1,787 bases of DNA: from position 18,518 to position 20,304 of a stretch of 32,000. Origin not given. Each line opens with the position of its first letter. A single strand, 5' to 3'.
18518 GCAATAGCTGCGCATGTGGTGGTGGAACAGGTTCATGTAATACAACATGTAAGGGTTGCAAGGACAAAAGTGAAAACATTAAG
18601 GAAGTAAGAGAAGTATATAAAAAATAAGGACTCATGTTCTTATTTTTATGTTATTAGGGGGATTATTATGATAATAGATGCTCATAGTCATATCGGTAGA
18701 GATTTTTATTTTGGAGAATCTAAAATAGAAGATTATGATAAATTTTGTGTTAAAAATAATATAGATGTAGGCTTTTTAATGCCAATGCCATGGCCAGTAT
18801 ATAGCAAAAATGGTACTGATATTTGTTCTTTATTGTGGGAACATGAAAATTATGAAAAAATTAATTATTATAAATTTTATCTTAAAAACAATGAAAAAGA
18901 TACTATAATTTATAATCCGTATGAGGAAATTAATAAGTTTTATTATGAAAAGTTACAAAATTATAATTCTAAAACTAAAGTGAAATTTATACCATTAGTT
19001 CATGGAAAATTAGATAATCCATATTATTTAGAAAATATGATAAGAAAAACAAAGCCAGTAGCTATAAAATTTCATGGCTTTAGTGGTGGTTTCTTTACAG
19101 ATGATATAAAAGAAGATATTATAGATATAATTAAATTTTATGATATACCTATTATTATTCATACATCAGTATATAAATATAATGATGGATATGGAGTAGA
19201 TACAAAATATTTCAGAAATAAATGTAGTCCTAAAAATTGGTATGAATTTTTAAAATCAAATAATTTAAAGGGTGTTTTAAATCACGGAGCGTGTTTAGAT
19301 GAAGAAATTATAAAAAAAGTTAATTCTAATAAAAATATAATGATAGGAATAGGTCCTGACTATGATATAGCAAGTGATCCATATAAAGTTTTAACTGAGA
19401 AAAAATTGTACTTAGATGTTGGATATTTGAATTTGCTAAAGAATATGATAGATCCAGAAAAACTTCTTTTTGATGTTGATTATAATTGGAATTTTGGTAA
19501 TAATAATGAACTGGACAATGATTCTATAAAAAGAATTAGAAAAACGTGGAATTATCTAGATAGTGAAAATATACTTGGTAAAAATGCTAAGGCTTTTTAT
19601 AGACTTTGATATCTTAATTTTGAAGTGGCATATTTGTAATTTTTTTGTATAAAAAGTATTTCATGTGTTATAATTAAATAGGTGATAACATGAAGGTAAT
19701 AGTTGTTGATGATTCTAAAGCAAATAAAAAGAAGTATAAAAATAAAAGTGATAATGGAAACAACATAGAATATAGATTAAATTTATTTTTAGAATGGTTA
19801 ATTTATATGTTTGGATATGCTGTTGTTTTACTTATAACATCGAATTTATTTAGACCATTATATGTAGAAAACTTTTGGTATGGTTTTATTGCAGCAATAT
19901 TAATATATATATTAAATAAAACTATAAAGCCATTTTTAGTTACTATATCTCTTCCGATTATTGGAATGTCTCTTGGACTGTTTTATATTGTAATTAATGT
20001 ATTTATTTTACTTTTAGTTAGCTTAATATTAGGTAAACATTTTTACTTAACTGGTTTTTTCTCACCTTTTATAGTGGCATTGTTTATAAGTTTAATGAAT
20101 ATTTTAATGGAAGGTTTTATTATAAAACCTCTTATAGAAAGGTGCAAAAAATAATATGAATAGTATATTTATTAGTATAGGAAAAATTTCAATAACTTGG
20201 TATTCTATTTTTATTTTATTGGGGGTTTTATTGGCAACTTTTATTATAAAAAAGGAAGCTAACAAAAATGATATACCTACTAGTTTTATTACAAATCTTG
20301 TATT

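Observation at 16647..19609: Translationally coupled GNAT / radical SAM-SPASM / six-Cys peptide / amidohydrolase operon: candidate new ranthipeptide-like RiPP system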

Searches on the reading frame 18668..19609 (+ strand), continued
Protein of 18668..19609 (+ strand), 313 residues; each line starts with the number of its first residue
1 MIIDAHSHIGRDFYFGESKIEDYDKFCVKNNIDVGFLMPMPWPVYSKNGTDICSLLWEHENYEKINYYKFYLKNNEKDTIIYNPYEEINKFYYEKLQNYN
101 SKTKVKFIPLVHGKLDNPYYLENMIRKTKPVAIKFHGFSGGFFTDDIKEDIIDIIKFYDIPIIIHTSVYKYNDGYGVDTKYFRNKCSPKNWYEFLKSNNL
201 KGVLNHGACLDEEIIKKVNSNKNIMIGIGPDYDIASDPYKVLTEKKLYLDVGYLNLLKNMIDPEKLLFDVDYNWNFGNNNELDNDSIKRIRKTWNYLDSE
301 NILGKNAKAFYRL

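Call 66: search_protein_families(library=ncbifam, proteins=[L093:1596-2897:+, L093:2885-4288:+, L093:4289-5278:+, L095:2685-4007:-, L095:4060-4623:-, L095:5927-6964:+, L094:3592-4989:+, L094:6464-7252:+, L094:7463-8488:+, L094:8500-9051:+], max_evalue=0.00001)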
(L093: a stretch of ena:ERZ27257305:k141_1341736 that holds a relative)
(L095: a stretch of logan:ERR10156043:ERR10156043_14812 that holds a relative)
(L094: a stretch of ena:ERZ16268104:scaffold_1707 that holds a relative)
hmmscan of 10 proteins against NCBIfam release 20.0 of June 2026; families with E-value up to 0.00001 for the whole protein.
L093:1596-2897:+ (433 aa): 63 families (the best 25 are shown)
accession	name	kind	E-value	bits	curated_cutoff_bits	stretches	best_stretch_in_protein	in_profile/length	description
TIGR04055.1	rSAM_NirJ2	equivalog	2.1e-47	162.2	500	1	113-432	1-323/326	putative heme d1 biosynthesis radical SAM protein NirJ2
TIGR03962.1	mycofact_rSAM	equivalog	1.5e-46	159.2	265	1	108-432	8-332/339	mycofactocin radical SAM maturase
TIGR04347.1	pseudo_SAM_Halo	equivalog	5.6e-44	151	525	2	109-310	36-238/390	TIGR04347 family pseudo-SAM/SPASM protein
TIGR04054.1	rSAM_NirJ1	equivalog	5.1e-40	137.3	650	2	112-317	36-243/387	putative heme d1 biosynthesis radical SAM protein NirJ1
TIGR04545.1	rSAM_ahbD_hemeb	equivalog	1.6e-39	136.3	500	1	114-431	2-335/339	heme b synthase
TIGR04303.1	GeoRSP_rSAM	equivalog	9.5e-39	133.8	400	1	108-431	1-324/325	GeoRSP system radical SAM/SPASM protein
TIGR04053.2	TIGR04053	equivalog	7e-38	130.8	395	2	107-313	3-213/366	TIGR04053 family radical SAM/SPASM domain-containing protein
TIGR04546.1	rSAM_ahbC_deAc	equivalog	4.3e-37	127.8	650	1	109-313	37-242/390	12,18-didecarboxysiroheme deacetylase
NF050035.1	rSAM_WgK_link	exception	1.5e-36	126.2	650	2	107-319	4-222/367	radical SAM/SPASM peptide maturase WgkB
TIGR04340.1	rSAM_ACGX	hypoth_equivalog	6.9e-36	124.1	400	1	115-433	6-339/341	radical SAM/SPASM domain protein, ACGX system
TIGR04051.1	rSAM_NirJ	equivalog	8.8e-35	120.3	515.45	1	113-296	3-188/354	heme d1 biosynthesis radical SAM protein NirJ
NF045574.1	sacti_mat_StsB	exception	2.3e-31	109.1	625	1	113-424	97-406/466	StsB family radical SAM/SPASM domain sactipeptide maturase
TIGR04133.1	rSAM_w_lipo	hypoth_equivalog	1.5e-30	106.3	425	1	121-413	33-331/350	TIGR04133 family radical SAM/SPASM protein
TIGR02668.1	moaA_archaeal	equivalog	7.2e-30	104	325.25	1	115-312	13-215/303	GTP 3',8-cyclase MoaA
TIGR02109.1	PQQ_syn_pqqE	equivalog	5.9e-29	101.1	381.35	1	109-431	4-330/358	pyrroloquinoline quinone biosynthesis protein PqqE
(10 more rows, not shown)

L093:2885-4288:+ (467 aa): 63 families (the best 25 are shown)
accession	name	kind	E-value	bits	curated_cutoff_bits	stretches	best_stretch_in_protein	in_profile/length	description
TIGR04055.1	rSAM_NirJ2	equivalog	2.5e-37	129.1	500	1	125-459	3-324/326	putative heme d1 biosynthesis radical SAM protein NirJ2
TIGR02109.1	PQQ_syn_pqqE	equivalog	5.6e-35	120.9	381.35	1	120-462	5-335/358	pyrroloquinoline quinone biosynthesis protein PqqE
NF045574.1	sacti_mat_StsB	exception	2.3e-33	115.8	625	1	80-448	54-404/466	StsB family radical SAM/SPASM domain sactipeptide maturase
TIGR04347.1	pseudo_SAM_Halo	equivalog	3e-33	115.6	525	1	114-459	31-385/390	TIGR04347 family pseudo-SAM/SPASM protein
TIGR04545.1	rSAM_ahbD_hemeb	equivalog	6.4e-33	114.6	500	1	126-459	4-337/339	heme b synthase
TIGR03962.1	mycofact_rSAM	equivalog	6.5e-33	114.3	265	1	116-460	6-334/339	mycofactocin radical SAM maturase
TIGR04303.1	GeoRSP_rSAM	equivalog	2e-31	109.8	400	1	118-457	1-324/325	GeoRSP system radical SAM/SPASM protein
NF050035.1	rSAM_WgK_link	exception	5.1e-30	104.7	650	1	117-458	4-362/367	radical SAM/SPASM peptide maturase WgkB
TIGR04053.2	TIGR04053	equivalog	6.4e-30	104.6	395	1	119-331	5-218/366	TIGR04053 family radical SAM/SPASM domain-containing protein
TIGR04051.1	rSAM_NirJ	equivalog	1.8e-29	102.8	515.45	1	123-457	3-346/354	heme d1 biosynthesis radical SAM protein NirJ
TIGR04546.1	rSAM_ahbC_deAc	equivalog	9.8e-28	97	650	1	123-457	40-383/390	12,18-didecarboxysiroheme deacetylase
TIGR04054.1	rSAM_NirJ1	equivalog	1.8e-27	96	650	1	107-362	20-269/387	putative heme d1 biosynthesis radical SAM protein NirJ1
NF047865.1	rSAM_PapB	equivalog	7.2e-27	94.5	340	1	128-446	9-323/330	PapB family radical SAM/SPASM ranthipeptide maturase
TIGR04250.1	SCM_rSAM_ScmE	equivalog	1.1e-26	93.6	400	1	128-465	9-354/358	SynChlorMet cassette radical SAM/SPASM protein ScmE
TIGR03913.1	rad_SAM_trio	equivalog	1.1e-23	83.4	591.75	1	120-441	17-337/477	GDL motif peptide-associated radical SAM/SPASM maturase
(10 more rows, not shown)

L093:4289-5278:+ (329 aa): 57 families (the best 25 are shown)
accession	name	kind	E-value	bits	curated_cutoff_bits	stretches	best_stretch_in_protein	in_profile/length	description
TIGR04545.1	rSAM_ahbD_hemeb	equivalog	1.9e-42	145.9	500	1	5-327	2-337/339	heme b synthase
TIGR04055.1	rSAM_NirJ2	equivalog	1.1e-40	140.1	500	1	4-327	1-324/326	putative heme d1 biosynthesis radical SAM protein NirJ2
TIGR04053.2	TIGR04053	equivalog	3.5e-39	135.1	395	2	242-326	279-363/366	TIGR04053 family radical SAM/SPASM domain-containing protein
TIGR04054.1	rSAM_NirJ1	equivalog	7.8e-35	120.2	650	2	6-203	39-241/387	putative heme d1 biosynthesis radical SAM protein NirJ1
TIGR04082.1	rSAM_for_selen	equivalog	1.2e-34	120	350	1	8-326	204-516/516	thio(seleno)oxazole modification radical SAM maturase SbtM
TIGR04340.1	rSAM_ACGX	hypoth_equivalog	4.4e-34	118.2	400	1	6-326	6-338/341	radical SAM/SPASM domain protein, ACGX system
TIGR04051.1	rSAM_NirJ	equivalog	1.8e-32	112.7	515.45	2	9-200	8-200/354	heme d1 biosynthesis radical SAM protein NirJ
TIGR04546.1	rSAM_ahbC_deAc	equivalog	3.9e-30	104.9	650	2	7-201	43-238/390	12,18-didecarboxysiroheme deacetylase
TIGR03962.1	mycofact_rSAM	equivalog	5.6e-30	104.7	265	1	6-326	15-332/339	mycofactocin radical SAM maturase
NF050035.1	rSAM_WgK_link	exception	3.3e-29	102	650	2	2-185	8-193/367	radical SAM/SPASM peptide maturase WgkB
TIGR04347.1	pseudo_SAM_Halo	equivalog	4.6e-29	101.9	525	2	7-202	42-238/390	TIGR04347 family pseudo-SAM/SPASM protein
TIGR04303.1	GeoRSP_rSAM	equivalog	2.1e-27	96.6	400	1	2-326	4-325/325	GeoRSP system radical SAM/SPASM protein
TIGR02109.1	PQQ_syn_pqqE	equivalog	1.2e-22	80.3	381.35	1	5-326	9-331/358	pyrroloquinoline quinone biosynthesis protein PqqE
TIGR04251.1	SCM_rSAM_ScmF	equivalog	1.7e-22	80.3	400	1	5-325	6-339/353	SynChlorMet cassette radical SAM/SPASM protein ScmF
NF012164.0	AlbA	equivalog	5.4e-22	77.8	850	1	2-326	112-428/442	subtilosin maturase AlbA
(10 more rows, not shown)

L095:2685-4007:- (440 aa): 0 families

L095:4060-4623:- (187 aa): 0 families

L095:5927-6964:+ (345 aa): 8 families
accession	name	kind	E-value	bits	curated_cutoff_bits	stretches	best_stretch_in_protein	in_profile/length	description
NF005053.0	PRK06462.1-3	equivalog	9.5e-83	277.9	322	1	67-345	1-274/274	asparagine synthetase A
NF005055.0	PRK06462.1-5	equivalog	4.2e-70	236.5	389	1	12-345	11-341/341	asparagine synthetase A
NF003037.0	PRK03932.1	equivalog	1.4e-41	143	414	1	29-332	130-439/451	asparagine--tRNA ligase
TIGR00457.1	asnS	equivalog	7.3e-40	137.1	342.6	1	29-339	133-450/455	asparagine--tRNA ligase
NF003483.0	PRK05159.1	equivalog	6.8e-27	94.4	353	1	79-335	179-429/438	aspartate--tRNA(Asn) ligase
NF005052.0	PRK06462.1-1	equivalog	7.2e-25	87.8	368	1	20-322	37-330/353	asparagine synthetase A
NF005054.0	PRK06462.1-4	equivalog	1.1e-21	77.3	309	2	214-342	187-315/318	asparagine synthetase A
TIGR00458.1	aspS_nondisc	equivalog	7.5e-19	68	368.4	1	43-334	144-418/428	aspartate--tRNA(Asn) ligase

L094:3592-4989:+ (465 aa): 6 families
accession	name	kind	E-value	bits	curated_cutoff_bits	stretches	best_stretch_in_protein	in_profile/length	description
NF008957.0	PRK12300.1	subfamily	9.7e-37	126.4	677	2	2-156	31-175/946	leucine--tRNA ligase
TIGR00395.1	leuS_arch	equivalog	1.6e-34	119.1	648.5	2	154-391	439-685/938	leucine--tRNA ligase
TIGR00422.1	valS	equivalog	6e-10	37.8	612.1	0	289-430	490-626/863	valine--tRNA ligase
NF009687.0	PRK13208.1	equivalog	2.5e-09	35.9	738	0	3-149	38-164/801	valine--tRNA ligase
TIGR00398.1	metG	equivalog_domain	5.2e-07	28.7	336.35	0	311-441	313-457/530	methionine--tRNA ligase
TIGR00396.1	leuS_bact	equivalog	1.7e-06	26.5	548.4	0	3-59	29-85/843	leucine--tRNA ligase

L094:6464-7252:+ (262 aa): 4 families
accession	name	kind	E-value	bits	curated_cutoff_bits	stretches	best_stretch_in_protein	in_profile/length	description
TIGR03573.1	WbuX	subfamily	1.4e-22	80.6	203.2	1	6-139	2-141/344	N-acetyl sugar amidotransferase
NF049949.1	tRNAsynTtuAPyrococ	equivalog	6.4e-08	32.1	450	1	29-125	20-114/292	tRNA-5-methyluridine(54) 2-sulfurtransferase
TIGR00552.1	nadE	equivalog_domain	3.1e-06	26.6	63.65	1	45-156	11-120/251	NAD(+) synthase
NF010587.0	PRK13980.1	equivalog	4.4e-06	26.1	255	1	47-154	19-122/267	NAD+ synthase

L094:7463-8488:+ (341 aa): 30 families (the best 25 are shown)
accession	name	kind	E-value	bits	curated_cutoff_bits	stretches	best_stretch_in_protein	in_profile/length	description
TIGR02668.1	moaA_archaeal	equivalog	3.4e-35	121.5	325.25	1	8-321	10-293/303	GTP 3',8-cyclase MoaA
NF001199.0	PRK00164.2-1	equivalog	4.3e-33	114.8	231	1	8-320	12-295/308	GTP 3',8-cyclase MoaA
TIGR02666.1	moaA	equivalog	1.5e-28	99.7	284.05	1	8-329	10-313/336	GTP 3',8-cyclase MoaA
TIGR04317.1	W_rSAM_matur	equivalog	5.4e-13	48.8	380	1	8-234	4-218/349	tungsten cofactor oxidoreductase radical SAM maturase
NF038283.1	viperin_w_prok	equivalog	5.6e-13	48.7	180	1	14-164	8-148/281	viperin family antiviral radical SAM protein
NF045574.1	sacti_mat_StsB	exception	9.5e-12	44.5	625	1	8-219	96-290/466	StsB family radical SAM/SPASM domain sactipeptide maturase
NF045702.1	rSAM_GDGT_ether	equivalog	3.4e-11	42.5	450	1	11-140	89-208/486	tetraether lipid synthase Tes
TIGR02109.1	PQQ_syn_pqqE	equivalog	4.2e-11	42.4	381.35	1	17-194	16-179/358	pyrroloquinoline quinone biosynthesis protein PqqE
NF033640.1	N_Twi_rSAM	subfamily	9.7e-11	41.4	170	1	7-202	110-314/398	twitch domain-containing radical SAM protein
TIGR04545.1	rSAM_ahbD_hemeb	equivalog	1.8e-10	40.8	500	1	14-219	6-197/339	heme b synthase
TIGR04133.1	rSAM_w_lipo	hypoth_equivalog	3.1e-10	39.5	425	1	70-298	75-287/350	TIGR04133 family radical SAM/SPASM protein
NF049973.1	radical_Rv1681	equivalog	4e-10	39.2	380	1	48-189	98-239/326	Rv1681 family radical SAM protein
NF045646.2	rSAM_Se_TrsS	equivalog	8.9e-10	37.7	490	1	12-154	90-219/441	radical SAM (seleno)protein TrsS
TIGR03963.1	rSAM_QueE_Clost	equivalog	4.2e-09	36.4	260.1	1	17-118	28-115/219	putative 7-carboxy-7-deazaguanine synthase QueE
NF050035.1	rSAM_WgK_link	exception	5.6e-09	35.5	650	1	10-155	11-141/367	radical SAM/SPASM peptide maturase WgkB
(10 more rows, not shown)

L094:8500-9051:+ (183 aa): 0 families

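Call 72: search_protein_families(library=padloc, proteins=[window:18668-19606:+], max_evalue=0.001)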
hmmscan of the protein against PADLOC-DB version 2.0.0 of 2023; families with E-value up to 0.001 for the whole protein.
window:18668-19606:+ (313 aa): 0 families

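Call 73: search_protein_families(library=phrogs, proteins=[window:18668-19606:+], max_evalue=0.001)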
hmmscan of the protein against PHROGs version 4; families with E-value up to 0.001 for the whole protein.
window:18668-19606:+ (313 aa): 0 families

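Call 75: find_encoding_contigs(protein=P0182, flank=5000, max_places=1)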
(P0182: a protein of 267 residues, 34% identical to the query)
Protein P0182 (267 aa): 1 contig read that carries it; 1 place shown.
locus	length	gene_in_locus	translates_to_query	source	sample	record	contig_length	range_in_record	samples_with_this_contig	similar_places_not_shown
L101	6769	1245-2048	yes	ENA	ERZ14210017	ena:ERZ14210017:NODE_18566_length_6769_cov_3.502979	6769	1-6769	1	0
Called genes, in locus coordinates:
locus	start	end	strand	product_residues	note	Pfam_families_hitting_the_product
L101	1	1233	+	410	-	?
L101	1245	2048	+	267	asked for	-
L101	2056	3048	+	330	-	-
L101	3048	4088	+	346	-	PF13353:Fer4_12 (weak), PF04055:Radical_SAM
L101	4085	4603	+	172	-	-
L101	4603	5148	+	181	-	PF09334:tRNA-synt_1g (faint)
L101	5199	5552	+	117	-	-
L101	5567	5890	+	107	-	-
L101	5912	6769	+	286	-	?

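Call 79: search_protein_families(library=pfam, proteins=[L095:6974-7297:+, L095:2685-4007:-, L095:4060-4623:-, L101:1-1233:+, L101:4085-4603:+], max_evalue=0.01)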
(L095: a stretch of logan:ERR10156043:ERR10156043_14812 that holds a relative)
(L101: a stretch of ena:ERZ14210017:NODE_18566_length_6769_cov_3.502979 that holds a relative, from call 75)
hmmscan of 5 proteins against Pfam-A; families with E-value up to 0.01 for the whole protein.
L095:6974-7297:+ (108 aa): 0 families

L095:2685-4007:- (440 aa): 0 families

L095:4060-4623:- (187 aa): 1 family
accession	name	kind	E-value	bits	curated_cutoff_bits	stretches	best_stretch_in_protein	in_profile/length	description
PF13238.12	AAA_18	-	0.00049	21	29.4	1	4-32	1-32/128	AAA domain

L101:1-1233:+ (410 aa): 1 family
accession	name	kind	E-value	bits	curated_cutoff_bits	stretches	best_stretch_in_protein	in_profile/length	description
PF03313.21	SDH_alpha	-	1.1e-43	150.3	26.4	1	126-402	6-259/260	Serine dehydratase alpha chain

L101:4085-4603:+ (172 aa): 0 families

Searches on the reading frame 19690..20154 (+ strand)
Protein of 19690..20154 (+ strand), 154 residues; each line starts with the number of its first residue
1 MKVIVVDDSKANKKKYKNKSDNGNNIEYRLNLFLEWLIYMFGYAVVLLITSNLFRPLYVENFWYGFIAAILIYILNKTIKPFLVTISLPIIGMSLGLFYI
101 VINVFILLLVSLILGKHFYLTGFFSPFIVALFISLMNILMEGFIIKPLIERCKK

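Call 3: search_protein_families(library=ncbifam, proteins=[window:19690-20154:+], max_evalue=0.01)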
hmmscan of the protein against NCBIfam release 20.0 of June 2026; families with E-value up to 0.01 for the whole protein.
window:19690-20154:+ (154 aa): 0 families

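Call 4: search_protein_families(library=pfam, proteins=[window:19690-20154:+], max_evalue=0.01)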
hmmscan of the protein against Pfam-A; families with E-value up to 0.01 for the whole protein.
window:19690-20154:+ (154 aa): 1 family
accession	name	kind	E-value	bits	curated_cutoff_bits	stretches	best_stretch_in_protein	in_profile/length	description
PF04020.18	Phage_holin_4_2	-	2.4e-18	67.1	28.8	1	35-138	2-104/105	Mycobacterial 4 TMS phage holin, superfamily IV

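Call 72: search_protein_families(library=padloc, proteins=[window:19690-20151:+], max_evalue=0.001)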
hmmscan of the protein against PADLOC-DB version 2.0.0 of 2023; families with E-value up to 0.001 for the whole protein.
window:19690-20151:+ (154 aa): 0 families

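Call 73: search_protein_families(library=phrogs, proteins=[window:19690-20151:+], max_evalue=0.001)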
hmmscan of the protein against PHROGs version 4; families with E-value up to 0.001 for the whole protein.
window:19690-20151:+ (154 aa): 1 family
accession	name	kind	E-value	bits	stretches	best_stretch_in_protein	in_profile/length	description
phrog_29968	-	unknown function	0.00067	21.4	0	13-102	3-85/123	-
